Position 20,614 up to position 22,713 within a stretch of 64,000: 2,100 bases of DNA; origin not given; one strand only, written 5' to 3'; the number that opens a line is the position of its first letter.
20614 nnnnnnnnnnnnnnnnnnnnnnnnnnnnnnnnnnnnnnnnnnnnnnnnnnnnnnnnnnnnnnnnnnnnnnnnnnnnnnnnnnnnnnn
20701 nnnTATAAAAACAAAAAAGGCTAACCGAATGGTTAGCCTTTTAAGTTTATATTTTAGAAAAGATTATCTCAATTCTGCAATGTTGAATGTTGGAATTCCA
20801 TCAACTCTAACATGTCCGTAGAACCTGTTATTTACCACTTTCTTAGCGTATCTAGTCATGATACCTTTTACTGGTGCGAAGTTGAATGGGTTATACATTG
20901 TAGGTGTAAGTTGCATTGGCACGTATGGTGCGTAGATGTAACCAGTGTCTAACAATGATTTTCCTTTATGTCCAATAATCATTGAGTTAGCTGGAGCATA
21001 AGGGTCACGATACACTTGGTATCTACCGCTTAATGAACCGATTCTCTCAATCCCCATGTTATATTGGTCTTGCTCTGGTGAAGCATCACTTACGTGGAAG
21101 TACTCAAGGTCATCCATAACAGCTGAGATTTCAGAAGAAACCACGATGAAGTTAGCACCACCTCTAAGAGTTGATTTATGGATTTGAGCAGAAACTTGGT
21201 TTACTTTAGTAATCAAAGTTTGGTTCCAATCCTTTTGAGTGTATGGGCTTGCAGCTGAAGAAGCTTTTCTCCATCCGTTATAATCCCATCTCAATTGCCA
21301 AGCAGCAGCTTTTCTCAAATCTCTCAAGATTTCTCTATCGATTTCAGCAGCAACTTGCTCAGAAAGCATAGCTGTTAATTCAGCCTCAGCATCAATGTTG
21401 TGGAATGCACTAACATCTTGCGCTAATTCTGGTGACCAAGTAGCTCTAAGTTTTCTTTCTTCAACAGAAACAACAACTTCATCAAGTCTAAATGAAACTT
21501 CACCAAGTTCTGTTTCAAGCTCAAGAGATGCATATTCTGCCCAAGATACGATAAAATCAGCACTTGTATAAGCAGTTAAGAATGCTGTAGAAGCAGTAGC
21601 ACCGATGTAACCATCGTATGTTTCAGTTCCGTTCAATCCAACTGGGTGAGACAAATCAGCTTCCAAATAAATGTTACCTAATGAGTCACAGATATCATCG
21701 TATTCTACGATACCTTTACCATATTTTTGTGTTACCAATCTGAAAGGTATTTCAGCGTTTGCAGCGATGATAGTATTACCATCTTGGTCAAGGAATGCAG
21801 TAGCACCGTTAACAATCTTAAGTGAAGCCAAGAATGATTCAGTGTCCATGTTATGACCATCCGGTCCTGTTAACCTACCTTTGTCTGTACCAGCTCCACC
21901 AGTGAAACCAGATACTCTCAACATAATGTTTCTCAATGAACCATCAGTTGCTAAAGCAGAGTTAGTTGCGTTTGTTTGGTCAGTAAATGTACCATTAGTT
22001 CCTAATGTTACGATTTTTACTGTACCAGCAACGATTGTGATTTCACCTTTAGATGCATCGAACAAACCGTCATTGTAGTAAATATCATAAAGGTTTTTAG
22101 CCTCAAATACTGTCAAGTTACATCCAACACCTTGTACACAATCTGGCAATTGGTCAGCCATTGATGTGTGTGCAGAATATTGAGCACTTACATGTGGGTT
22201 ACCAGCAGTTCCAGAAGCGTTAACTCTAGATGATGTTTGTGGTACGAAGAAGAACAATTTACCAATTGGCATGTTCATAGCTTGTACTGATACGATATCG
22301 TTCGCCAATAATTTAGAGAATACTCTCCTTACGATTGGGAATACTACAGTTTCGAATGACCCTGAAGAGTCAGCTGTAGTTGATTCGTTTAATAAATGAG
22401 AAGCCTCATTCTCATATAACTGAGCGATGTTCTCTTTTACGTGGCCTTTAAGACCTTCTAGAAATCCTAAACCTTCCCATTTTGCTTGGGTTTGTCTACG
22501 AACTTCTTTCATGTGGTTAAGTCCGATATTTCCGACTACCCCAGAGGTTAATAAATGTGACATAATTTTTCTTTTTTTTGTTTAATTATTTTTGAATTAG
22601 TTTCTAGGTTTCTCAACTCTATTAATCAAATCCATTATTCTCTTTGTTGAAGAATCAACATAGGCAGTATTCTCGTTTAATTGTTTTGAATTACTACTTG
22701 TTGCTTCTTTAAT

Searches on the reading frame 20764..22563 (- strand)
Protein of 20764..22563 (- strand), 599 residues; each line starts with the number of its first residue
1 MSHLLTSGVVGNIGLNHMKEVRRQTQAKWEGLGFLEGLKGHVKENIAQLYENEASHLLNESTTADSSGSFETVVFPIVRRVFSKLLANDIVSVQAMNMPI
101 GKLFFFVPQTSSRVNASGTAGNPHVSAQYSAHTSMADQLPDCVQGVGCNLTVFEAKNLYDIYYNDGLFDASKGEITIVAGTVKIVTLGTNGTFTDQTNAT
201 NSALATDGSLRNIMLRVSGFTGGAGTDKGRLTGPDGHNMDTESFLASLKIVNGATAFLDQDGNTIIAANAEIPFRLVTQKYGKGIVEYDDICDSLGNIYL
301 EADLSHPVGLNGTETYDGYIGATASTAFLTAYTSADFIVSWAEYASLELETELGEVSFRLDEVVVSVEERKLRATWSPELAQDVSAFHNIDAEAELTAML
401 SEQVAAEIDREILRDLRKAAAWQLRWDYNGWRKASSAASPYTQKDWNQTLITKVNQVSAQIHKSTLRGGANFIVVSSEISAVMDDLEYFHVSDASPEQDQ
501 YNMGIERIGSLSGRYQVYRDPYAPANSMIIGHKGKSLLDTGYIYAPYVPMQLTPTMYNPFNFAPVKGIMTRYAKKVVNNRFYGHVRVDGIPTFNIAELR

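Call 17: search_protein_families(library=phrogs, proteins=[window:20764-22563:-])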
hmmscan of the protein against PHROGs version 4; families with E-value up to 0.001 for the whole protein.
window:20764-22563:- (599 aa): 3 families
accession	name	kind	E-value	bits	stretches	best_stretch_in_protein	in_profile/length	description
phrog_138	-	head and packaging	3.4e-67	228.4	2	334-576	161-407/444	major head protein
phrog_20655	-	head and packaging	3.1e-11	43.5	1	298-519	229-452/534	major head protein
phrog_1014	-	unknown function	1.3e-10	41.5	1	371-543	337-510/567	-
